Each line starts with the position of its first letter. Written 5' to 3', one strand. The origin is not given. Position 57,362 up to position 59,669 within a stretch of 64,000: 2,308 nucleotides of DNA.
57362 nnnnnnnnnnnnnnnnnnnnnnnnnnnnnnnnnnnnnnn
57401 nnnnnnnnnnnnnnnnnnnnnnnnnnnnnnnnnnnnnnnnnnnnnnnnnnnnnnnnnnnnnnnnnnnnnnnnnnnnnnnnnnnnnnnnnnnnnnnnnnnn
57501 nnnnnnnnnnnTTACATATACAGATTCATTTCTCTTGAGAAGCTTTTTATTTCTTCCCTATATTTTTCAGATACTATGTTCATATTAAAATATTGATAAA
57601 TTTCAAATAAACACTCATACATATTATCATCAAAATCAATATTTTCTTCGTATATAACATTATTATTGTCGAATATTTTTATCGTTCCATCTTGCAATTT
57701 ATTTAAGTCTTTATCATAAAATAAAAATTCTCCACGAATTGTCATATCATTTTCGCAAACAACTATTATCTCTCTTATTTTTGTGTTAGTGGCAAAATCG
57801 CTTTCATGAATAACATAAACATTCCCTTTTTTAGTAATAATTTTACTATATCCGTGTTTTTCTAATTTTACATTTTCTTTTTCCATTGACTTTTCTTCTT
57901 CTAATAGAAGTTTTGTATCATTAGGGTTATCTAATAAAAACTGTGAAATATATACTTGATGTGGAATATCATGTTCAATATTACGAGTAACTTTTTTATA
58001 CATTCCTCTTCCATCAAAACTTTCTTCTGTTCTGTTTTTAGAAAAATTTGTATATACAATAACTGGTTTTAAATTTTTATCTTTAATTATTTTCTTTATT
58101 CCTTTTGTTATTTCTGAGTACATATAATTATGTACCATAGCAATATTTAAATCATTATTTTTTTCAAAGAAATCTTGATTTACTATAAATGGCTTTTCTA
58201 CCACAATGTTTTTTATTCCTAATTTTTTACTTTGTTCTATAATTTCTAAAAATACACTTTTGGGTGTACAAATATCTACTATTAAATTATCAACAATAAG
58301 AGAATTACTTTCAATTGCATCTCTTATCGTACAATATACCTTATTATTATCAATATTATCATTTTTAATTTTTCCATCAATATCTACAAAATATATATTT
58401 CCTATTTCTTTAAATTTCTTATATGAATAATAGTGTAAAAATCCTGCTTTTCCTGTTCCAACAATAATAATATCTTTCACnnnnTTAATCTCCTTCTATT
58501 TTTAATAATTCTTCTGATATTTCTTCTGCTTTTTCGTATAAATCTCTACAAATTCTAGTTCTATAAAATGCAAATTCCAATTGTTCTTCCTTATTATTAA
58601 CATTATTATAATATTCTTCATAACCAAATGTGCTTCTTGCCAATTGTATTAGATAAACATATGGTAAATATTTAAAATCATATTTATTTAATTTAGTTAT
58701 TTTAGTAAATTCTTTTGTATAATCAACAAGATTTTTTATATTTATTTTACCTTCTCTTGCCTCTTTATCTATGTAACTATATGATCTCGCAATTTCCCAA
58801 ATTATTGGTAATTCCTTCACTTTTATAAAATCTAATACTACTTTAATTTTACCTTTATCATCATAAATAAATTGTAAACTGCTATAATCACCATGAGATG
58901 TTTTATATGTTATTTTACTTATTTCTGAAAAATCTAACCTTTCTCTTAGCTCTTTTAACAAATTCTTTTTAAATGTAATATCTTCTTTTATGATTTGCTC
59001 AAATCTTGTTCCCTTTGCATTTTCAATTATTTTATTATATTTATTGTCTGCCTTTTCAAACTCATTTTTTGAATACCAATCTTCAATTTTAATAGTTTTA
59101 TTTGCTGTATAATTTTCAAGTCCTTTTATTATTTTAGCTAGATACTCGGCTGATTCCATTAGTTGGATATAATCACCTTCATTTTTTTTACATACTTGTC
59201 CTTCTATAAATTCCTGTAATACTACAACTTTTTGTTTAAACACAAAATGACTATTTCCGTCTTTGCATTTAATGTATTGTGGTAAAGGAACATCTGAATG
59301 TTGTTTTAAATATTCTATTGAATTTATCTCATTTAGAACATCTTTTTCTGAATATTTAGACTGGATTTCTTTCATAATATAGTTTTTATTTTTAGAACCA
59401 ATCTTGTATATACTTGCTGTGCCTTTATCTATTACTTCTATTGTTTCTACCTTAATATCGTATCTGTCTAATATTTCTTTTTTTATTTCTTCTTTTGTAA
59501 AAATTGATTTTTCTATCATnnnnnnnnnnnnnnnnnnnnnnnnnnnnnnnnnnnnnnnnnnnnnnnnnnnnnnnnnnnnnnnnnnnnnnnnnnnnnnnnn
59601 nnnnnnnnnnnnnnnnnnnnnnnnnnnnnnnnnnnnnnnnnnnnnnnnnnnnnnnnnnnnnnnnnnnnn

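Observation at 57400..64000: AT-rich six-gene operon of unassigned function: TIM-barrel isomerase, SAH-hydrolase-like NAD protein, PHP-dehydrogenase fusion, HprK-like P-loop protein, APH-like kinase and Gfo/Idh/MocA oxidoreductase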

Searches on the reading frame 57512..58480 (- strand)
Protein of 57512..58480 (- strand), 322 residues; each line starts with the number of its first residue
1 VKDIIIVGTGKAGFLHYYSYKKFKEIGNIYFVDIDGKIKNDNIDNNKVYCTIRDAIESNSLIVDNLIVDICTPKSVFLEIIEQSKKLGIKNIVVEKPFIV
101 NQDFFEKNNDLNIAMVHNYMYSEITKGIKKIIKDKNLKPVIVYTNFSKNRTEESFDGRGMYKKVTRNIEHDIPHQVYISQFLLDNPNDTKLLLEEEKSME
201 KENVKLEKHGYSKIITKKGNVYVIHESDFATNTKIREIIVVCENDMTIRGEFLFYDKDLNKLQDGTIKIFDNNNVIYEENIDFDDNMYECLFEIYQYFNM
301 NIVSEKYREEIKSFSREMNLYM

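Call 3: search_protein_families(library=pfam, proteins=[window:57512-58480:-], max_evalue=0.01)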
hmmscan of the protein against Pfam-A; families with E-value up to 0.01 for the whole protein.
window:57512-58480:- (322 aa): 2 families
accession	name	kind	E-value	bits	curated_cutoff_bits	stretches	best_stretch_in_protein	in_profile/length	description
PF13380.12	CoA_binding_2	-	0.00055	20.8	22.8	1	28-117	29-107/116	CoA binding domain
PF02629.25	CoA_binding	-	0.0025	19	22.3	1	2-94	4-93/97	CoA binding domain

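Call 4: search_protein_families(library=ncbifam, proteins=[window:57512-58480:-], max_evalue=0.01)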
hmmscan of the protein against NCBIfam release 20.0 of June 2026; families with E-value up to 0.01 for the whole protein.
window:57512-58480:- (322 aa): 0 families

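Call 8: search_protein_families(library=pfam, proteins=[window:57512-58480:-], max_evalue=1)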
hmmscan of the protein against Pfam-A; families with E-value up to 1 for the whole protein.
window:57512-58480:- (322 aa): 5 families
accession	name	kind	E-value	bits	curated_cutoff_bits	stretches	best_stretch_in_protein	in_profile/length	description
PF13380.12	CoA_binding_2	-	0.00055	20.8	22.8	1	28-117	29-107/116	CoA binding domain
PF02629.25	CoA_binding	-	0.0025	19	22.3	1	2-94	4-93/97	CoA binding domain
PF00479.28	G6PD_N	-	0.046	14.8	22.1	1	42-102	81-150/183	Glucose-6-phosphate dehydrogenase, NAD binding domain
PF01408.29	GFO_IDH_MocA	-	0.1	13.7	24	1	4-100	3-97/120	Oxidoreductase family, NAD-binding Rossmann fold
PF01933.23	CofD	-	0.12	12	30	1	125-210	196-276/290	2-phospho-L-lactate transferase CofD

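Call 39: find_homologous_proteins(query=window:57512-58480:-, max_evalue=0.001)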
Query window:57512-58480:- (322 aa): 153 proteins with E <= 0.001 among 1527 candidates; the best 120 are listed.
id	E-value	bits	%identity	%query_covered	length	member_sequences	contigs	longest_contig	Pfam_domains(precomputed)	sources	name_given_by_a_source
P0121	1.7e-205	699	100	100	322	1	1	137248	-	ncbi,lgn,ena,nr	ncbi:MAG: hypothetical protein HFJ37_04285 [Clostridia bacterium]|nr:hypothetical protein [Clostridi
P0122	3.0e-161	554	80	100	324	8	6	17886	-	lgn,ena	-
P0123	2.6e-158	544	78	100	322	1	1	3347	-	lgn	-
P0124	8.7e-155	533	76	100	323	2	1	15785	-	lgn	-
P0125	2.8e-154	531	75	100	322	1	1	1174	-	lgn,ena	-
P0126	4.5e-154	530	75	100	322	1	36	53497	-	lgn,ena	-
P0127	4.6e-154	530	74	100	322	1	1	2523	-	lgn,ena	-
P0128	1.2e-153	529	74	100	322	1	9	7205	-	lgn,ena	-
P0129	1.4e-153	529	74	100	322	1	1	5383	-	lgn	-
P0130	1.6e-153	529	75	100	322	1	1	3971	-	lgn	-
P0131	2.2e-153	528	74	100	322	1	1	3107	-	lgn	-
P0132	2.2e-153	528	74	100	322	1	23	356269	-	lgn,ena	-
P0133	2.3e-153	528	75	100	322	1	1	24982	-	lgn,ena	-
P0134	4.4e-153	527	73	100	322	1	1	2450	-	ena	-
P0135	4.7e-153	527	73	100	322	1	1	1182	-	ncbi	-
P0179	3.8e-126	439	64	99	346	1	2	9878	PF01408.29,PF13380.13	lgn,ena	-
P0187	1.2e-110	388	60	100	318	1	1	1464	PF02629.26,PF01408.29,PF13380.13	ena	-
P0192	5.1e-89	317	50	98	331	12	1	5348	PF01408.29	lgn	-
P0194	4.8e-85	304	49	98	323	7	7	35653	PF01408.29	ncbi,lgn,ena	-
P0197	4.2e-83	297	48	100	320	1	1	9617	PF01408.29,PF13380.13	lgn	-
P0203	1.4e-81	292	46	98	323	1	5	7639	PF01408.29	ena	-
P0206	2.1e-81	292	46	98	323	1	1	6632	PF01408.29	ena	-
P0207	2.2e-81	292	46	98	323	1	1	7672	PF01408.29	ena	-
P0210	1.1e-80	289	46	98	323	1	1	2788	PF01408.29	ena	-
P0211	1.7e-80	289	46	99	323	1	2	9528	PF01408.29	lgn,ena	-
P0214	2.9e-78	281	45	100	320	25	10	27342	PF02629.26,PF01408.29,PF13380.13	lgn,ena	-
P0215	3.3e-78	281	46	98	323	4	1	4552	PF01408.29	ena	-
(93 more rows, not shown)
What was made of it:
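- On Gfo/Idh/MocA oxidoreductases: Pfam PF01408 is below cut-off for the window protein (call 8) but is recorded for several orthologues (call 39).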

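Call 58: predict_structure(alignment_id=A2)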
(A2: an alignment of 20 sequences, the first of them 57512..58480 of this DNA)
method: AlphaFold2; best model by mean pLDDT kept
length: 322 residues; sequences in the alignment: 20
mean_pLDDT: 93.9   pTM: 0.91
mean pLDDT of the five models: 93.9, 93.1, 93.0, 92.7, 92.5
residues with pLDDT >= 90: 275; 70-90: 42; 50-70: 5; < 50: 0
segments of 3 or more residues with pLDDT < 50: none
pLDDT, mean of each block of 10 residues (from residue 1): 96 95 96 92 87 97 97 91 96 94 92 96 98 97 96 81 84 96 91 96 93 96 97 94 97 92 97 96 96 96 87 95 91
secondary structure, 60 per line:
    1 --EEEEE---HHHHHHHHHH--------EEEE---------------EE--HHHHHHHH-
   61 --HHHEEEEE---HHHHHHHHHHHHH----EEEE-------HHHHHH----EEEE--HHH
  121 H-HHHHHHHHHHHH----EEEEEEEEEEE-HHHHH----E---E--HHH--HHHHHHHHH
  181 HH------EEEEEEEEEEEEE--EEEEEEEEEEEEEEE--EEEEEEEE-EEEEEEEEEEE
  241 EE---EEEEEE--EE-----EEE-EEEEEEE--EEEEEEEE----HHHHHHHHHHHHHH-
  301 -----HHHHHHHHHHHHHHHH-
elements in order: E3-7 H11-20 E29-32 H52-59 E66-70 H74-86 E91-94 H102-107 E112-115 H118-121 H123-134 E139-149 H151-155 H172-182 E189-201 E204-218 E221-228 E230-242 E246-251 E261-263 E265-271 E274-281 H286-299 H306-321

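Call 60: fold_search(model_id=the predicted structure, library=pdb)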
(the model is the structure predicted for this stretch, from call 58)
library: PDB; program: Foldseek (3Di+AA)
matches with E <= 10: 1675; with E <= 0.001: 392
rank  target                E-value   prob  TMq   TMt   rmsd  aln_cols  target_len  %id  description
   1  3gfg_I                1.5e-14  1.00  0.71  0.69   4.8       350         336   13  Structure of putative oxidoreductase yvaA from Bacillus subtilis in triclinic form (released 2009-03-24)
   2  5yap_D                4.8e-14  1.00  0.72  0.65   4.9       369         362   11  Crystal structure of scyllo-inositol dehydrogenase with L-glucose dehydrogenase activity complexed with L-glucono-1,5- (released 2018-05-23)
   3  3uuw_A                4.8e-14  1.00  0.69  0.73   4.5       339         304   14  1.63 Angstrom Resolution Crystal Structure of Dehydrogenase (MviM) from Clostridium difficile. (released 2011-12-21)
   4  8qc2_A                9.2e-14  1.00  0.73  0.66   5.1       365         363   11  Crystal structure of NAD-dependent glycoside hydrolase from Flavobacterium sp. (strain K172) in complex with co-factor (released 2023-12-27)
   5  3uuw_B                1.2e-13  1.00  0.69  0.73   4.4       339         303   14  1.63 Angstrom Resolution Crystal Structure of Dehydrogenase (MviM) from Clostridium difficile. (released 2011-12-21)
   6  3gfg_F                1.3e-13  1.00  0.72  0.68   4.7       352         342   14  Structure of putative oxidoreductase yvaA from Bacillus subtilis in triclinic form (released 2009-03-24)
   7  3db2_B                1.8e-13  1.00  0.75  0.71   4.3       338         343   16  Crystal structure of a putative nadph-dependent oxidoreductase (dhaf_2064) from desulfitobacterium hafniense dcb-2 at  (released 2008-06-24)
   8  3gfg_E                2.0e-13  1.00  0.70  0.66   5.0       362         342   13  Structure of putative oxidoreductase yvaA from Bacillus subtilis in triclinic form (released 2009-03-24)
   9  3gfg_L                2.4e-13  1.00  0.72  0.69   4.6       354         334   13  Structure of putative oxidoreductase yvaA from Bacillus subtilis in triclinic form (released 2009-03-24)
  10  9m39_B                2.4e-13  1.00  0.65  0.64   6.2       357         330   12  The crystal structure of DgpA2 protein from P581a bound to Isoschaftosid (released 2026-03-04)
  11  3db2_A                2.6e-13  1.00  0.70  0.66   5.0       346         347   15  Crystal structure of a putative nadph-dependent oxidoreductase (dhaf_2064) from desulfitobacterium hafniense dcb-2 at  (released 2008-06-24)
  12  7x2y_A                2.9e-13  1.00  0.71  0.68   4.4       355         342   12  Crystal Structure of cis-4,5-dihydrodiol phthalate dehydrogenase in complex with NAD+ and 3-Hydroxybenzoate (released 2022-09-14)
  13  3gfg_A                2.9e-13  1.00  0.70  0.66   4.8       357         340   13  Structure of putative oxidoreductase yvaA from Bacillus subtilis in triclinic form (released 2009-03-24)
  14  7x1x_A                3.1e-13  1.00  0.71  0.68   4.4       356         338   12  Crystal Structure of cis-4,5-dihydrodiol phthalate dehydrogenase in complex with NAD+ (released 2022-09-14)
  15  3db2_C                3.3e-13  1.00  0.73  0.69   4.5       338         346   16  Crystal structure of a putative nadph-dependent oxidoreductase (dhaf_2064) from desulfitobacterium hafniense dcb-2 at  (released 2008-06-24)
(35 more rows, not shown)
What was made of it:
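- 57512..58480 (-): Gfo/Idh/MocA-fold NAD oxidoreductase (322 aa). Foldseek gives Gfo/Idh/MocA structures (YvaA, scyllo-inositol DH, GnnA, KijD10, GenD2) at TM 0.65-0.76 (calls 58, 60).
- On Gfo/Idh/MocA oxidoreductases: Foldseek TM 0.65-0.76 to many family members (call 60).
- The Gfo fold is nearest to inositol/sugar dehydrogenases (call 60).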

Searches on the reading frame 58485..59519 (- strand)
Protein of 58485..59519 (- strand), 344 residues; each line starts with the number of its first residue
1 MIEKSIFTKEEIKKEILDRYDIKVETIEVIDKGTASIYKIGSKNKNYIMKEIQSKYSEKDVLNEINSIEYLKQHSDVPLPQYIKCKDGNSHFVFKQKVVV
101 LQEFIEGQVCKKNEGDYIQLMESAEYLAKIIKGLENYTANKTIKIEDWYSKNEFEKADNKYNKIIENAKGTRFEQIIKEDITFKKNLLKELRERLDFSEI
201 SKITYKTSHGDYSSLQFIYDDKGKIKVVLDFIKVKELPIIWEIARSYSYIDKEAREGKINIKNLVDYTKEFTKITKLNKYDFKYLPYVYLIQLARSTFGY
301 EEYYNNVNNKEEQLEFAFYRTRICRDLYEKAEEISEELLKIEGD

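Call 3: search_protein_families(library=pfam, proteins=[window:58485-59519:-], max_evalue=0.01)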
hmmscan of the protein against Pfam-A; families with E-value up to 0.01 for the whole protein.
window:58485-59519:- (344 aa): 1 family
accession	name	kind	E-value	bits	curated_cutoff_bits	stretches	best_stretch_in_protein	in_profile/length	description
PF01636.29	APH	-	4e-06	27.2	23.2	1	27-254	2-217/239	Phosphotransferase enzyme family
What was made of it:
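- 58485..59519 (-): APH/CotS-fold small-molecule kinase (344 aa), here called APH2. Pfam APH 27.2 bits against a cut-off of 23.2 (call 3).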

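Call 4: search_protein_families(library=ncbifam, proteins=[window:58485-59519:-], max_evalue=0.01)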
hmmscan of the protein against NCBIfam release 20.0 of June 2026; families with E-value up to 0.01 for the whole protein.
window:58485-59519:- (344 aa): 4 families
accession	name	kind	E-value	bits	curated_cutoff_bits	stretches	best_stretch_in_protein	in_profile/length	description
TIGR02906.1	spore_CotS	subfamily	6.6e-10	38.4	172.7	1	34-285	9-264/314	CotS family spore coat protein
NF003558.0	PRK05231.1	equivalog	2e-06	27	271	1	14-185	13-178/322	homoserine kinase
NF033068.1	APH_3p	equivalog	0.00025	20.6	205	1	32-232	21-201/255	APH(3') family aminoglycoside O-phosphotransferase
NF004800.0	PRK06149.1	equivalog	0.0024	16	973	1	13-192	23-207/972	aminotransferase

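Call 9: search_protein_families(library=padloc, proteins=[window:58485-59519:-], max_evalue=0.01)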
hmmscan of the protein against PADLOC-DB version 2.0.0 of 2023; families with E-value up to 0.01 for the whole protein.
window:58485-59519:- (344 aa): 0 families
